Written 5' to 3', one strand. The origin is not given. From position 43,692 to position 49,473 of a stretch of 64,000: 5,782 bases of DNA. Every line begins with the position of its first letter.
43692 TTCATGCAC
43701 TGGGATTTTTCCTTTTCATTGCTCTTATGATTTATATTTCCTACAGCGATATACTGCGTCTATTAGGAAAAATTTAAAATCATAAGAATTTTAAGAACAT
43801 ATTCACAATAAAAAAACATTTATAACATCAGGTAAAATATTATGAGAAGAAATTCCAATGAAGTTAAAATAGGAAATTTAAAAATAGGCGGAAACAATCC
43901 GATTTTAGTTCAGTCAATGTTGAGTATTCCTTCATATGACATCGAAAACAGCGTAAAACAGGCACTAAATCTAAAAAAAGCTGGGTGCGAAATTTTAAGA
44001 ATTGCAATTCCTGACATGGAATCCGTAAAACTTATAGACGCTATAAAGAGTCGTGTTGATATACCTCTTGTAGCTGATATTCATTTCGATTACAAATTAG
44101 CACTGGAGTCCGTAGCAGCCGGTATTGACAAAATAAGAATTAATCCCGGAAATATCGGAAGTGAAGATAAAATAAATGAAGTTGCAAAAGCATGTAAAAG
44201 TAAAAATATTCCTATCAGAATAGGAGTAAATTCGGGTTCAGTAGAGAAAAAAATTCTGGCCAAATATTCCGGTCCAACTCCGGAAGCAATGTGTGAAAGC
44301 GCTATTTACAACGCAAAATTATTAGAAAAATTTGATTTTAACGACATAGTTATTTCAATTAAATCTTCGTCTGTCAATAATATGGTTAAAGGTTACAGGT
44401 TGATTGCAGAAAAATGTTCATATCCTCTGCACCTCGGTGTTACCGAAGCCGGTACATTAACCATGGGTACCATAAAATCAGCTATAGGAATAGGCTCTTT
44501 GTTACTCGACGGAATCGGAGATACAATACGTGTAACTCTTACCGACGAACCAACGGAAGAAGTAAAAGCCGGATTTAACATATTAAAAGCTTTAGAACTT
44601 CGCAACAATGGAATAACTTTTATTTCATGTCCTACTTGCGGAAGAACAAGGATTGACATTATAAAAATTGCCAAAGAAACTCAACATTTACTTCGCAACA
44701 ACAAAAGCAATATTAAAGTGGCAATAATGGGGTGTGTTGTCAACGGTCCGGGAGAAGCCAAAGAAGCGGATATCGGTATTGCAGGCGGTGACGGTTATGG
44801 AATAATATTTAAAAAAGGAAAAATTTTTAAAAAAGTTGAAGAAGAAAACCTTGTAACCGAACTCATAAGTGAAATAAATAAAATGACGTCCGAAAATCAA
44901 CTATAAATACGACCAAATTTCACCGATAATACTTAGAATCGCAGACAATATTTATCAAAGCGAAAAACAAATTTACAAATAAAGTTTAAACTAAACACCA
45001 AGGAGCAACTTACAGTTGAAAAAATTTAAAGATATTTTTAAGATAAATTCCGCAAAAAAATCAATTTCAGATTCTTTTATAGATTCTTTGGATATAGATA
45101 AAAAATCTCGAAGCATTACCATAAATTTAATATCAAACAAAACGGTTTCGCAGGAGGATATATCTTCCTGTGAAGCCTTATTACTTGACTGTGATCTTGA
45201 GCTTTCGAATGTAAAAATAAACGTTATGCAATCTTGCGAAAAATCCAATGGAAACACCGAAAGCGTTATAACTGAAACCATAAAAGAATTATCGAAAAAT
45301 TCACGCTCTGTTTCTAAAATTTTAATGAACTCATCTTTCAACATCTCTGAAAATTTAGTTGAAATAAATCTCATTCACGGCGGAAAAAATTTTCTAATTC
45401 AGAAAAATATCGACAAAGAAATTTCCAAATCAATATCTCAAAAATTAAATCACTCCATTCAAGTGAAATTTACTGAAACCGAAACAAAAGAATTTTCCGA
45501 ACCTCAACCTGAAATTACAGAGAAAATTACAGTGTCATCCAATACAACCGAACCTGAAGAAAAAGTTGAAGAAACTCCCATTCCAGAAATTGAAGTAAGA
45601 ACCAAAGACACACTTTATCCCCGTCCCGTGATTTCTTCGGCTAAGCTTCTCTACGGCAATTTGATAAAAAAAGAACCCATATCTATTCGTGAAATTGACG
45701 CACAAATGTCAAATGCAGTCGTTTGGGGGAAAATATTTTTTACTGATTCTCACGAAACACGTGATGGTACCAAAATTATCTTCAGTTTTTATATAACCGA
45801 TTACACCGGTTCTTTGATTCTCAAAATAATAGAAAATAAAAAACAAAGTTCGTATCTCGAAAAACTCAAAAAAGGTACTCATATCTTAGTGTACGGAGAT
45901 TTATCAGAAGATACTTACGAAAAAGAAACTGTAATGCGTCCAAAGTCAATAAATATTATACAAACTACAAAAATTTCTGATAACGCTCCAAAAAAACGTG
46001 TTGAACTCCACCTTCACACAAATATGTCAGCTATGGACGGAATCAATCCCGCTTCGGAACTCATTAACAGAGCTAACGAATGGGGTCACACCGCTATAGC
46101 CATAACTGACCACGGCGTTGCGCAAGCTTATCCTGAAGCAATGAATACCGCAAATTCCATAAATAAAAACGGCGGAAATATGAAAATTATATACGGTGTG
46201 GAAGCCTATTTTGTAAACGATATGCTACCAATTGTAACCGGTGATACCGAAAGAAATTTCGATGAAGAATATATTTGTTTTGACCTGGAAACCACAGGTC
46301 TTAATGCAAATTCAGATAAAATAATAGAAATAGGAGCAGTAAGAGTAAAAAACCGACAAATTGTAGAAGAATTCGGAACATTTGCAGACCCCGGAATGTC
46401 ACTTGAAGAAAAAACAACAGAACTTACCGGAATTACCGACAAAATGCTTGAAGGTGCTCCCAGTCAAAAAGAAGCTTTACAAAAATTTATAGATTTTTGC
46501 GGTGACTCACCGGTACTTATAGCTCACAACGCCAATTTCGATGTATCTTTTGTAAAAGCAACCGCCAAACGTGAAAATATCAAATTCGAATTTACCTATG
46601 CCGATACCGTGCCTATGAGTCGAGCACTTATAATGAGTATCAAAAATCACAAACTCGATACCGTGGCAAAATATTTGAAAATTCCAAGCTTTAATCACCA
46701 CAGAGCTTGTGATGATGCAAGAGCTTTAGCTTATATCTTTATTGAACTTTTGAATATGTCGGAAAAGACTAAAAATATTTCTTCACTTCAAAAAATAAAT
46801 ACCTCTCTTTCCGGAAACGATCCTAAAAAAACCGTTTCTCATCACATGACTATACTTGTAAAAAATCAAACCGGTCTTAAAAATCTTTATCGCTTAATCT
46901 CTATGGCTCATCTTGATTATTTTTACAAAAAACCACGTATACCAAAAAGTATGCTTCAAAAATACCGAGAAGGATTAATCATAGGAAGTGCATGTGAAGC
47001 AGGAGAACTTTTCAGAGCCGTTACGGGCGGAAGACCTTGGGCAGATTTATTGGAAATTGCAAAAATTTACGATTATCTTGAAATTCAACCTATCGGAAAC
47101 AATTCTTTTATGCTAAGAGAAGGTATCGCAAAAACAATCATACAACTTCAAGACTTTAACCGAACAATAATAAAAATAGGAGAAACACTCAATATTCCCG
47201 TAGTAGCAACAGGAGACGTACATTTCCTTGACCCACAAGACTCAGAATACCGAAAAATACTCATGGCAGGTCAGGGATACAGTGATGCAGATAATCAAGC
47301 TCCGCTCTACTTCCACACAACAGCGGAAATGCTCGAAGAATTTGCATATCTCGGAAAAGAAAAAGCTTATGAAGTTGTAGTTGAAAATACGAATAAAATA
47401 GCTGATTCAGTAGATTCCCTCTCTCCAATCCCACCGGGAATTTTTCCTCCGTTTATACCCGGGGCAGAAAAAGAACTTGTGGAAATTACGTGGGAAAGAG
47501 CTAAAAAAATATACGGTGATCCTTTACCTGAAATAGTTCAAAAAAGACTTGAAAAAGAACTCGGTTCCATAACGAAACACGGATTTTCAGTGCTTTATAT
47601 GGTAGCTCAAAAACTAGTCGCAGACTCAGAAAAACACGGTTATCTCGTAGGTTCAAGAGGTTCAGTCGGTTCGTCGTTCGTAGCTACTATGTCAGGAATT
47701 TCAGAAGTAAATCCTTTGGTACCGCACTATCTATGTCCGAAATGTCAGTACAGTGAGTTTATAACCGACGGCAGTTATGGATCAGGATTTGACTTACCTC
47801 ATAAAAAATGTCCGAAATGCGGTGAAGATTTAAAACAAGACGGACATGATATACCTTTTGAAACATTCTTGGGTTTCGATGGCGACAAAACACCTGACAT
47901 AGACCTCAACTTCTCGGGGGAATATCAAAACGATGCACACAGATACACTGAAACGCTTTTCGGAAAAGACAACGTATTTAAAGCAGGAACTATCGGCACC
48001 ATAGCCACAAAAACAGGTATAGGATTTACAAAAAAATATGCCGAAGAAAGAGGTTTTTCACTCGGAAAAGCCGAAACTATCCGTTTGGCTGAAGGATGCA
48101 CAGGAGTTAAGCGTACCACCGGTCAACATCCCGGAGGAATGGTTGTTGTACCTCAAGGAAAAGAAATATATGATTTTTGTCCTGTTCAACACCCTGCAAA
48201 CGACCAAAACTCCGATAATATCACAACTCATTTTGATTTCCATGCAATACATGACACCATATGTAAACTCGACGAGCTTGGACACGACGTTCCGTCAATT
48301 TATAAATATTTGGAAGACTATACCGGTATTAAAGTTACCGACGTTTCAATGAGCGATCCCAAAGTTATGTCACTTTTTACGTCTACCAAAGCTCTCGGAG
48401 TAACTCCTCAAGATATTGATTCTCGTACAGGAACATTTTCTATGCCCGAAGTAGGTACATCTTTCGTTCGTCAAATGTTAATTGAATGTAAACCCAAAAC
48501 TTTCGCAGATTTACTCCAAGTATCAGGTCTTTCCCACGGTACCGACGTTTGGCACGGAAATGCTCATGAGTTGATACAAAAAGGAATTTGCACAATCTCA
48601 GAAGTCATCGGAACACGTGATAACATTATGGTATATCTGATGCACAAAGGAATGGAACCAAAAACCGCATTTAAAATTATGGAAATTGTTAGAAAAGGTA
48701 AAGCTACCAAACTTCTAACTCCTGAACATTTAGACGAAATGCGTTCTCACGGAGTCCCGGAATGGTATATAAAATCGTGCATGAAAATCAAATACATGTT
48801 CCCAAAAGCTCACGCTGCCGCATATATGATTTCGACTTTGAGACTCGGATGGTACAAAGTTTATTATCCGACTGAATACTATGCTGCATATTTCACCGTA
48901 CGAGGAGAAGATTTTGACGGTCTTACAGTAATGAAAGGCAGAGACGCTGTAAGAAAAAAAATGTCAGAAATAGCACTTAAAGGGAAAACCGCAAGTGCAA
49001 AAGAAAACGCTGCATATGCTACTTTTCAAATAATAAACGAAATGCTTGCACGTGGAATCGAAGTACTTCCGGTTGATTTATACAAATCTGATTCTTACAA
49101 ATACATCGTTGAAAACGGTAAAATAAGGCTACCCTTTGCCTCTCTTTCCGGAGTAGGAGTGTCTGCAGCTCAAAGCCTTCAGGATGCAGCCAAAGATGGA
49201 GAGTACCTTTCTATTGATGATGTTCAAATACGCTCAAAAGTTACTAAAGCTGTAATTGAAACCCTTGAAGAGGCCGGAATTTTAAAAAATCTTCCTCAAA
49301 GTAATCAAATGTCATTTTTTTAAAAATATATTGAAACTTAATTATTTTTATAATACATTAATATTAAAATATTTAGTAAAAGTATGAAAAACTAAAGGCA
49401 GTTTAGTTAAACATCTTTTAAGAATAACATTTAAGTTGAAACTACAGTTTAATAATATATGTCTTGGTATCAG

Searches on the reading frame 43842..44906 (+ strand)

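Call 49: search_protein_families(library=pfam, proteins=[window:43842-44906:+], max_evalue=0.00001)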
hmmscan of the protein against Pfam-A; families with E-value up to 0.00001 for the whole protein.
window:43842-44906:+ (354 aa): 1 family
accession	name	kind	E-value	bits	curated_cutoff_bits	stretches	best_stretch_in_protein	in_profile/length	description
PF04551.19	GcpE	-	8.4e-150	498.9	32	1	6-347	2-343/343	GcpE protein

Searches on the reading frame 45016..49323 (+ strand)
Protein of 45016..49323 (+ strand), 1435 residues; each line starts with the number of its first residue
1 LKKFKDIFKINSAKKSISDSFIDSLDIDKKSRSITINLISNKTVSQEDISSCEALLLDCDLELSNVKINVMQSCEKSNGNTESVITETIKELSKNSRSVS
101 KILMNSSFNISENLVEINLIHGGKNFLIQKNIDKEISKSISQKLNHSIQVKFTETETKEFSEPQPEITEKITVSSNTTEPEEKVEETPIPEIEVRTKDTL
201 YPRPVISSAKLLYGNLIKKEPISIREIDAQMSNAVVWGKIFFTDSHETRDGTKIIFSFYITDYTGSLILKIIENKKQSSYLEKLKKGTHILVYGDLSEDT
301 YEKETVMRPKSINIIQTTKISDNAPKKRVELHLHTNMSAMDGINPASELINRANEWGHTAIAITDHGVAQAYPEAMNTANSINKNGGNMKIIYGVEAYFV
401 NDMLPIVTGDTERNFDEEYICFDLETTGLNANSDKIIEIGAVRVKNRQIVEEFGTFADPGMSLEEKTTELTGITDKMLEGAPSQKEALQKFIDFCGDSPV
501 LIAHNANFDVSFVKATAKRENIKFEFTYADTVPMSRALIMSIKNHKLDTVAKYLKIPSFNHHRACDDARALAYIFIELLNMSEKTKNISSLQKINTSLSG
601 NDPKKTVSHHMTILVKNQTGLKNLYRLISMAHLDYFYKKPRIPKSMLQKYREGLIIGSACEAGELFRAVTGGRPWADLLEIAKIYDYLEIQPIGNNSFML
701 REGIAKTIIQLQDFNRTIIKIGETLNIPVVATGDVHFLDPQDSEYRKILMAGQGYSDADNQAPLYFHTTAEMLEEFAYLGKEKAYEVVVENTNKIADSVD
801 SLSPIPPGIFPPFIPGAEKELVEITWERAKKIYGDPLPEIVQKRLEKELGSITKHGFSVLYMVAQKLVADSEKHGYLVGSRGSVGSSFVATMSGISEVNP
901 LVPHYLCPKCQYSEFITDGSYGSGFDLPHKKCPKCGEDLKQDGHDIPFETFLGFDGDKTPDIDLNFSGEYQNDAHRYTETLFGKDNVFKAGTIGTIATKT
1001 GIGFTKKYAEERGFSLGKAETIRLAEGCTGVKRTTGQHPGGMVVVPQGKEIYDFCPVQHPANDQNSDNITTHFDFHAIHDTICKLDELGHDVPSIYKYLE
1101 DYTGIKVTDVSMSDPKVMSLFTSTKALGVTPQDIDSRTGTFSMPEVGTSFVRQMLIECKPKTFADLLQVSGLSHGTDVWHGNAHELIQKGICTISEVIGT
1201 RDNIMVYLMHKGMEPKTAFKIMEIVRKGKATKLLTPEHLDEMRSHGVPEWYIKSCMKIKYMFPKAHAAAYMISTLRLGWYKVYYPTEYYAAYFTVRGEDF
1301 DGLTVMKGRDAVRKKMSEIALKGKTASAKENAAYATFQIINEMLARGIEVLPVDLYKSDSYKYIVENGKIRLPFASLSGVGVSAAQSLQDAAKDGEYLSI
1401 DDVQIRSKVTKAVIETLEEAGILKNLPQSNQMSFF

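Call 76: search_protein_families(library=pfam, proteins=[window:45016-49323:+], max_evalue=0.0001)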
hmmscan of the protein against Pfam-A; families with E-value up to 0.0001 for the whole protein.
window:45016-49323:+ (1435 aa): 7 families
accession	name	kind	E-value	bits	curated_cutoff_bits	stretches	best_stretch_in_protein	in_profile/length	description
PF07733.18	DNA_pol3_alpha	-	3.3e-59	201.1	23.9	2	820-1002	2-144/260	Bacterial DNA polymerase III alpha NTPase domain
PF00929.31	RNase_T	-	2.7e-37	129.3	24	1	420-575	1-164/164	Exonuclease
PF02811.25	PHP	-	7.8e-31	108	26.4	1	330-685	1-152/164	PHP domain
PF17657.6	DNA_pol3_finger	-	1.8e-22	79.9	22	1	1103-1234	18-151/166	Bacterial DNA polymerase III alpha subunit finger domain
PF14579.12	HHH_6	-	1.5e-13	51.2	25.6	1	1347-1429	1-86/90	Helix-hairpin-helix motif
PF13482.12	RNase_H_2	-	3.7e-08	33.9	22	1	420-556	1-115/165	RNase_H superfamily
PF16473.11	Rv2179c-like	-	1.9e-07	31.4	27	1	420-575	3-173/177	3'-5' exoribonuclease Rv2179c-like domain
